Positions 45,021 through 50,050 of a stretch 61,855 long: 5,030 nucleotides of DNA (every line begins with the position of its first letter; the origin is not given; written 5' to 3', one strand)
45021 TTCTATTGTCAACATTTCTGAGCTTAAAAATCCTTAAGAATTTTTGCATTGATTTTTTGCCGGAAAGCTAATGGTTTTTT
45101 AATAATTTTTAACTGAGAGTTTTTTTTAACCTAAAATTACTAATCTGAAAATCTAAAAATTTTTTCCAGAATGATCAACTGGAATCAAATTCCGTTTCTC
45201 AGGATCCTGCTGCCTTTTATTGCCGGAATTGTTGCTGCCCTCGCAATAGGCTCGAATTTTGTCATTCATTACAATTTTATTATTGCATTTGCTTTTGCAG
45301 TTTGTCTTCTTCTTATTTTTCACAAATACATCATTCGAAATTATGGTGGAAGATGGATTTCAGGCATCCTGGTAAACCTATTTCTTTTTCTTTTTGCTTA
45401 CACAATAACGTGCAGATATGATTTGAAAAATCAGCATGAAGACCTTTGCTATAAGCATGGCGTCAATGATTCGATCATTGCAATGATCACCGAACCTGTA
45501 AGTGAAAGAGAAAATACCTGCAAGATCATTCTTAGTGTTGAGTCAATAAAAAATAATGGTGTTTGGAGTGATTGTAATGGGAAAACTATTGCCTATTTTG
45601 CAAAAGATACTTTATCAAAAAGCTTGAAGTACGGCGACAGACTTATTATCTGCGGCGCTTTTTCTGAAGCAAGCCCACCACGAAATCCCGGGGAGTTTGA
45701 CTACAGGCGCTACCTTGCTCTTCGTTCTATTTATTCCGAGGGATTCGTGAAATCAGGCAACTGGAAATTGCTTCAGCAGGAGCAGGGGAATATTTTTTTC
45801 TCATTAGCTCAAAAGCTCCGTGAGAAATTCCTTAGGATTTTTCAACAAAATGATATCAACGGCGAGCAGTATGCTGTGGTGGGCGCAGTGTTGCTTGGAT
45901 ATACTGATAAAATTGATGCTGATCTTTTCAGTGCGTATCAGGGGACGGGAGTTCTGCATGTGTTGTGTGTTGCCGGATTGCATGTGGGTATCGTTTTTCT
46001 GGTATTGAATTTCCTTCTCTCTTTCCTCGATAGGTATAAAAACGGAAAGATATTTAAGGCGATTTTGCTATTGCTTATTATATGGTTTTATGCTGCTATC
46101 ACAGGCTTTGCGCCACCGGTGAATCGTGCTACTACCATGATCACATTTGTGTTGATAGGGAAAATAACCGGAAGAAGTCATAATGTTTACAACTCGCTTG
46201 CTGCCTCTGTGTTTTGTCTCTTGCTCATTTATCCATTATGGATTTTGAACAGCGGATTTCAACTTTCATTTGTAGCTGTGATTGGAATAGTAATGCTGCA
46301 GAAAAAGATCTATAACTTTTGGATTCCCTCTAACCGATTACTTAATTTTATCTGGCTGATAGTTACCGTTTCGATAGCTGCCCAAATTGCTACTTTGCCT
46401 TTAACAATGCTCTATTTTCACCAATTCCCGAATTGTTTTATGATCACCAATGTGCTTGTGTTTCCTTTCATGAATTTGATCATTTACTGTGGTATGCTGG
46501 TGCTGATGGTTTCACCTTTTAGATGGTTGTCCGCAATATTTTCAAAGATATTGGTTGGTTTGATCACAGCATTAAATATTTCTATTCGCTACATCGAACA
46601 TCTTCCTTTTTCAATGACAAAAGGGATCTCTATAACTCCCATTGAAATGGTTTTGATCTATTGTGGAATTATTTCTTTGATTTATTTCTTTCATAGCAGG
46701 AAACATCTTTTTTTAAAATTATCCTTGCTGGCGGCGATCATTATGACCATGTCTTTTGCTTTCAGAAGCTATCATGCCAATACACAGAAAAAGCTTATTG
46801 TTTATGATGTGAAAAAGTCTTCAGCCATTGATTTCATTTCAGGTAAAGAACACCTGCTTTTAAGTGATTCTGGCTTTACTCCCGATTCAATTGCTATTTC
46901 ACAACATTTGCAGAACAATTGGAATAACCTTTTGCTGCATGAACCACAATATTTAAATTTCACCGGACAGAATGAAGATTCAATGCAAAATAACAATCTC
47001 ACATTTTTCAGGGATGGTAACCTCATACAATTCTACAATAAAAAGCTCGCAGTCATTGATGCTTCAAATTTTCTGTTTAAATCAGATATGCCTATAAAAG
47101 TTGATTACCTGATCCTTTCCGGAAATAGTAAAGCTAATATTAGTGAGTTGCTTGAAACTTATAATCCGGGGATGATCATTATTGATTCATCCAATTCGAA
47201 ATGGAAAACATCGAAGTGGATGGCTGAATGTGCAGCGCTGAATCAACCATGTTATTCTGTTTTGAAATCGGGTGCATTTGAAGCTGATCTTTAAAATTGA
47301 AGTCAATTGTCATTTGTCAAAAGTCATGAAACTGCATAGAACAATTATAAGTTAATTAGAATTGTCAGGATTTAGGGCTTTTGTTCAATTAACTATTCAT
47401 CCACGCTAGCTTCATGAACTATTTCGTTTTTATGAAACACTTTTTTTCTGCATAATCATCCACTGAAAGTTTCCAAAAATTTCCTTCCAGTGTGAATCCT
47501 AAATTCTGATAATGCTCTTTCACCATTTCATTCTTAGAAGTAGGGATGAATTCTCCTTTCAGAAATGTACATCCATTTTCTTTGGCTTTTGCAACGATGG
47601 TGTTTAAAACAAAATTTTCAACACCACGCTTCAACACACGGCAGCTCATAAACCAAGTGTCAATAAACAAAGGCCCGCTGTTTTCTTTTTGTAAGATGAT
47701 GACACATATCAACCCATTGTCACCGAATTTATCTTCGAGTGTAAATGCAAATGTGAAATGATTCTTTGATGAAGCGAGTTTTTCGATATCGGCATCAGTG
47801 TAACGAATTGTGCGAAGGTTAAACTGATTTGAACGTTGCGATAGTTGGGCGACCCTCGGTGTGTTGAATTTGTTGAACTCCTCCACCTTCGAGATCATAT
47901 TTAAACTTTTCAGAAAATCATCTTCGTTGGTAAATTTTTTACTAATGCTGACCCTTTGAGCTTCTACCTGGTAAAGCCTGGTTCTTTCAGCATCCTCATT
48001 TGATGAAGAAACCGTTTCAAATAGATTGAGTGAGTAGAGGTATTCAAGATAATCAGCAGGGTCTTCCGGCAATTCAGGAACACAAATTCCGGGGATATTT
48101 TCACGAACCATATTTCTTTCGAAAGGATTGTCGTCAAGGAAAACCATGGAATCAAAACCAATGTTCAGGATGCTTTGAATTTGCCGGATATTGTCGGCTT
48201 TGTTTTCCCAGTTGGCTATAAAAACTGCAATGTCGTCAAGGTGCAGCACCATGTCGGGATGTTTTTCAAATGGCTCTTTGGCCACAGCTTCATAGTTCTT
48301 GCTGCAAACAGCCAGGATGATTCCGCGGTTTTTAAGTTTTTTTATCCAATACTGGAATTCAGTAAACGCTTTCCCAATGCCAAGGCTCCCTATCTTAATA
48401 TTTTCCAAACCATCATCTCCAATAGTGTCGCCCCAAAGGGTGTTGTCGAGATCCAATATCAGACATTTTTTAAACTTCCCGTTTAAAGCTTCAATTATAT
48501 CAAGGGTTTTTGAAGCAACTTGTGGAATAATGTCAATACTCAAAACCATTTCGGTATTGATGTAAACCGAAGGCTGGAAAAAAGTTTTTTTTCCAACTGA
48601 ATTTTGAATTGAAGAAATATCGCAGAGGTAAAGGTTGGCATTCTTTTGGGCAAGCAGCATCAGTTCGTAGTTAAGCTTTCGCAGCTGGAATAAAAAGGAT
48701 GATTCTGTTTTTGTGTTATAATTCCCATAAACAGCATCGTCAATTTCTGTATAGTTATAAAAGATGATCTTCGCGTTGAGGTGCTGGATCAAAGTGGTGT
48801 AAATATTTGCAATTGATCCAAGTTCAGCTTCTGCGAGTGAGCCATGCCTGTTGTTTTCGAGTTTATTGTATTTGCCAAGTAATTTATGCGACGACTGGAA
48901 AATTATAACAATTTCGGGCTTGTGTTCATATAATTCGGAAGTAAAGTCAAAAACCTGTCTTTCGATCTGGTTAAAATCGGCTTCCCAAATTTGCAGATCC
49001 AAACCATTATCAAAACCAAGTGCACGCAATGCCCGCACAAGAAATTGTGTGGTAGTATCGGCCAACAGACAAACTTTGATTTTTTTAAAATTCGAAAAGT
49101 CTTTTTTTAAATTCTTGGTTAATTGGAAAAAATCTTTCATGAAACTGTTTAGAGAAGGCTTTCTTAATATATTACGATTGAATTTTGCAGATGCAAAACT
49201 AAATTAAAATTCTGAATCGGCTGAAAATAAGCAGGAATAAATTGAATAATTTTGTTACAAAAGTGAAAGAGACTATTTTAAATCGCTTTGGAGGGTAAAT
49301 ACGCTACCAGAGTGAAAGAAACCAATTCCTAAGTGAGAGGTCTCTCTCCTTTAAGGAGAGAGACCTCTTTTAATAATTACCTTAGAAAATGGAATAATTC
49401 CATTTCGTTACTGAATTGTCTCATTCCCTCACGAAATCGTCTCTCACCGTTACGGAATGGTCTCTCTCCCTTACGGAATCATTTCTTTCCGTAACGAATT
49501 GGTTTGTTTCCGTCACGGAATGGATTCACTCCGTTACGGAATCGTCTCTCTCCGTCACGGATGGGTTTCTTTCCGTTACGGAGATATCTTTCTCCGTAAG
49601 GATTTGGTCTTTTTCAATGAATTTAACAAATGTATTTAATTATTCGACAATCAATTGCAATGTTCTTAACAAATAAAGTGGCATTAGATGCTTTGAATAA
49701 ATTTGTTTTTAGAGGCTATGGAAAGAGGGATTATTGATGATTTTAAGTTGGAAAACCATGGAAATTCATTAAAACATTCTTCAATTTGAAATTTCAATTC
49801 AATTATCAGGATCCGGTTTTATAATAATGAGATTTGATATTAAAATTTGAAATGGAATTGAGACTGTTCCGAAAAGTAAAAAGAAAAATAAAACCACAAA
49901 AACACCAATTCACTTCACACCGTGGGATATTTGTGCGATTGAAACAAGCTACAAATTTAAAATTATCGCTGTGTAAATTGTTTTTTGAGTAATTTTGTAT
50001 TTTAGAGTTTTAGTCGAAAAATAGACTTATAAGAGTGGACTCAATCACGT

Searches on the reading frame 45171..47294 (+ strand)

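Call 9: search_protein_families(library=pfam, proteins=[window:45171-47294:+])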
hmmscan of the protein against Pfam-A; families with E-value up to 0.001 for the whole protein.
window:45171-47294:+ (707 aa): 2 families
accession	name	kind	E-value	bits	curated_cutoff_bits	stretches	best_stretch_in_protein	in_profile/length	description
PF03772.21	Competence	-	2e-53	181.9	23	1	241-507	2-267/270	Competence protein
PF13567.11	DUF4131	-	4.2e-25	88.8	31.6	1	36-197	8-163/165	Domain of unknown function (DUF4131)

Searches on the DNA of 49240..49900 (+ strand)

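Call 77: search_dna_similar(query=window:49240-49900:+, collection=plasmids, mode=distant, max_evalue=0.001, max_rows=10)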
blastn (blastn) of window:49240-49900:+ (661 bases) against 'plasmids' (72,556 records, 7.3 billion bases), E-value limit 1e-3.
No match.

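Call 78: search_dna_similar(query=window:49240-49900:+, collection=phages, mode=distant, max_evalue=0.001, max_rows=10)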
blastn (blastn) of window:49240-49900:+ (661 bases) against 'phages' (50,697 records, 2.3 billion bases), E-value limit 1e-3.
No match.
